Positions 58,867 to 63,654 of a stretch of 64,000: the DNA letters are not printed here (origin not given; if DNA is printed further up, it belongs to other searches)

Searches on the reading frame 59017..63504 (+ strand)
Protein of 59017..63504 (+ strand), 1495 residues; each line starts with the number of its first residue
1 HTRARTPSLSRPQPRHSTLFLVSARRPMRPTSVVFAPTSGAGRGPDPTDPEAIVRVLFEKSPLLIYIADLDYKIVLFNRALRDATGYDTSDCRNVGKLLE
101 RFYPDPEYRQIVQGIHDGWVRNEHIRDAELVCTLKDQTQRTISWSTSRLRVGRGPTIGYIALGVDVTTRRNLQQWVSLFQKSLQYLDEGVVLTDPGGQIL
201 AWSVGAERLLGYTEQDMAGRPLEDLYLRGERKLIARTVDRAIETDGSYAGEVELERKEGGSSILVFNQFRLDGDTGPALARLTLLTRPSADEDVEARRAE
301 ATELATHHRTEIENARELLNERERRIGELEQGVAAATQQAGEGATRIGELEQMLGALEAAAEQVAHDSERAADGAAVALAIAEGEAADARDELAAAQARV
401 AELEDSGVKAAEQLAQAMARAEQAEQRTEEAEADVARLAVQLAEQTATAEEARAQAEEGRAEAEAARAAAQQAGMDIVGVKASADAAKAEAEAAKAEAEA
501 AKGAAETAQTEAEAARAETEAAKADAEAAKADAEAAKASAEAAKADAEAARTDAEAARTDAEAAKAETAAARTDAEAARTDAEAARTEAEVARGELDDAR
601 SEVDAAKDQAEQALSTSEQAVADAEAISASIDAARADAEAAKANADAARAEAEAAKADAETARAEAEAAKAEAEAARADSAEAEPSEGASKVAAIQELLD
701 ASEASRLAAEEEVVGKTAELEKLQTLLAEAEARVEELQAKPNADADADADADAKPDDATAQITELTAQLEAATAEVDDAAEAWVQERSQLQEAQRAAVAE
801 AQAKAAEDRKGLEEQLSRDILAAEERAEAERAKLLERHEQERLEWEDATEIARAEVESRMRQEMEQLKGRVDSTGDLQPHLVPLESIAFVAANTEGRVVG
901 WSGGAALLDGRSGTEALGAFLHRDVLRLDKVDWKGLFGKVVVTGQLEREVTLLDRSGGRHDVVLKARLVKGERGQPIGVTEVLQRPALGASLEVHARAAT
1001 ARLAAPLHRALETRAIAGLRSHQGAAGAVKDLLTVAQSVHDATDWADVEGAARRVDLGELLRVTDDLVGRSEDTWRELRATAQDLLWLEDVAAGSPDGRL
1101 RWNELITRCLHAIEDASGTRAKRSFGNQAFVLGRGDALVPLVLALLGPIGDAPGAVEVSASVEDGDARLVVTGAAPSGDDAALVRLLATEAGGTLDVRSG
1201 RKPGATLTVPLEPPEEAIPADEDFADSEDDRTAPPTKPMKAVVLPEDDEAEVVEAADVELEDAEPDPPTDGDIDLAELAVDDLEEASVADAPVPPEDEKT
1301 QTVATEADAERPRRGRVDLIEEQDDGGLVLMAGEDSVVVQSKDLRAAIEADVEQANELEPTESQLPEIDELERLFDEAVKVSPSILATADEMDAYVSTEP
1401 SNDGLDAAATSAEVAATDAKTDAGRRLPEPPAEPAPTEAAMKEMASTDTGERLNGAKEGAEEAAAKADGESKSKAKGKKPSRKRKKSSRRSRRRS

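Call 11: search_protein_families(library=pfam, proteins=[window:59017-63504:+], max_evalue=0.001)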
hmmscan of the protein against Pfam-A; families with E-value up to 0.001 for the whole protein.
window:59017-63504:+ (1495 aa): 5 families
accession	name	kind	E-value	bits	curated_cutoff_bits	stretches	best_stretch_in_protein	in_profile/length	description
PF08448.16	PAS_4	-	2.1e-15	57.3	23.1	2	58-170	1-109/110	PAS fold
PF00989.32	PAS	-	7.4e-13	48.9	22.6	1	181-234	5-58/113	PAS fold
PF13426.13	PAS_9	-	6.4e-12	46.1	27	1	188-261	2-74/103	PAS domain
PF13188.13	PAS_8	-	1.3e-07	31.7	21.8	0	54-107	3-55/65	PAS domain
PF08447.18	PAS_3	-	5.4e-07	30.2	25.6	1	200-260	2-64/89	PAS fold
